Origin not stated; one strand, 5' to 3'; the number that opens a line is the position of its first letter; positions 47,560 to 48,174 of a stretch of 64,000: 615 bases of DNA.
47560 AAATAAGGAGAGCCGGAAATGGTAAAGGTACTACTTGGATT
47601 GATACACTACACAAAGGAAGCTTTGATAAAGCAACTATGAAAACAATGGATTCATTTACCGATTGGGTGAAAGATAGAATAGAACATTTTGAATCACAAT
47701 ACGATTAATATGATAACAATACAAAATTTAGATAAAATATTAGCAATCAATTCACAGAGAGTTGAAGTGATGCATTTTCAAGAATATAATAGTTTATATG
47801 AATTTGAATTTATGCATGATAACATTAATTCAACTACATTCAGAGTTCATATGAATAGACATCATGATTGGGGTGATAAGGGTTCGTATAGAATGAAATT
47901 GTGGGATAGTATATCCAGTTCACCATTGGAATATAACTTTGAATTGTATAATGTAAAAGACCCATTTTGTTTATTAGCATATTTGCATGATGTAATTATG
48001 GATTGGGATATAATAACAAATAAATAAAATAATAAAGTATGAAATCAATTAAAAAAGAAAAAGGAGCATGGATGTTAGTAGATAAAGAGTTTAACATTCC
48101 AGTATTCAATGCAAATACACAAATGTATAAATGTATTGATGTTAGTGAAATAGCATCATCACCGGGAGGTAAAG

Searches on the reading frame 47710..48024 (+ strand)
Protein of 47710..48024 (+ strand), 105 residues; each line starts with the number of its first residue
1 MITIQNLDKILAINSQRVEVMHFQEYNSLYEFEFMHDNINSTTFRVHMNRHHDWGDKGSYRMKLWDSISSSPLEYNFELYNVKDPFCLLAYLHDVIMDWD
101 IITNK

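Call 26: predict_structure(alignment_id=A2)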
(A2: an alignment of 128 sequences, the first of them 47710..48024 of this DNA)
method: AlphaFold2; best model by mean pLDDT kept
length: 105 residues; sequences in the alignment: 128
mean_pLDDT: 84.5   pTM: 0.77
mean pLDDT of the five models: 84.5, 77.0, 76.9, 76.4, 71.6
residues with pLDDT >= 90: 38; 70-90: 60; 50-70: 7; < 50: 0
segments of 3 or more residues with pLDDT < 50: none
pLDDT, mean of each block of 10 residues (from residue 1): 82 76 91 82 87 79 85 90 89 89 76
secondary structure, 60 per line:
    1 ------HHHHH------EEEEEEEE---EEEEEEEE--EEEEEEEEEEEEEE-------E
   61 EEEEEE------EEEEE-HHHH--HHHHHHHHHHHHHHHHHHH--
elements in order: H7-11 E18-25 E29-36 E39-52 E60-66 E73-77 H79-82 H85-103
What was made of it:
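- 47710..48027 (+): Family member (MITIQNL...), 105 aa. AlphaFold model pLDDT 84.5 (call 26).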

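Call 32: fold_search(model_id=the predicted structure, library=viral)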
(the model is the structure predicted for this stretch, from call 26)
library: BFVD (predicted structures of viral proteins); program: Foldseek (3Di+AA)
matches with E <= 10: 1114; with E <= 0.001: 0
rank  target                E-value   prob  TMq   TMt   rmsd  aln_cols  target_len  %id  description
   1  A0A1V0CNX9            1.3e-02  1.00  0.48  0.41   4.7        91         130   11  (no name in the UniProt tables at hand)
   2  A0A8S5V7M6            1.5e-02  1.00  0.50  0.54   4.1        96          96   18  Uncharacterized protein [Myoviridae sp. ctCpP1]
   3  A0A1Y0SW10            1.8e-02  0.99  0.45  0.48   4.7        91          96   14  Uncharacterized protein [Pseudomonas phage Phabio]
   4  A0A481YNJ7            1.8e-02  0.96  0.40  0.17  13.3        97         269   12  Uncharacterized protein [Pithovirus LCDPAC02]
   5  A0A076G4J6            3.6e-02  0.97  0.48  0.37   5.2       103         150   16  Uncharacterized protein [Staphylococcus phage MCE-2014]
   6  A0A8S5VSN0            4.1e-02  0.72  0.36  0.33   6.5       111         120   13  (no name in the UniProt tables at hand)
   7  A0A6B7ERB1            4.3e-02  0.98  0.50  0.51   5.3       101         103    9  (no name in the UniProt tables at hand)
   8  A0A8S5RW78            4.3e-02  0.98  0.46  0.38   5.2       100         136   14  Uncharacterized protein [Siphoviridae sp. ctHip2]
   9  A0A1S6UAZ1            4.3e-02  0.97  0.48  0.13   6.0       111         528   14  Structural protein [Serratia phage BF]
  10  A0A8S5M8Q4            5.1e-02  0.72  0.39  0.32   9.1       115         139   16  Uncharacterized protein [Siphoviridae sp. ctPAi1]
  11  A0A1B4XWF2            5.4e-02  0.98  0.43  0.42   4.4        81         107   16  Uncharacterized protein [Tenacibaculum phage pT24]
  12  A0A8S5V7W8            5.4e-02  0.97  0.46  0.48   4.2        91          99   18  Uncharacterized protein [Myoviridae sp. ctCpP1]
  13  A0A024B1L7            5.8e-02  0.85  0.40  0.38   9.8       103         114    7  Uncharacterized protein [Bacillus phage Evoli]
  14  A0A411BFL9            5.8e-02  0.75  0.36  0.28   9.1       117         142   10  (no name in the UniProt tables at hand)
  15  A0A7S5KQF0            5.8e-02  0.54  0.34  0.35  10.6       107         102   14  (no name in the UniProt tables at hand)
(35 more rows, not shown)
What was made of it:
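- On Any known fold family in the PDB: BFVD gave nothing at E <= 0.001 (call 32).
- Tried and rejected: Foldseek against BFVD gave nothing at E <= 0.001 (call 32).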
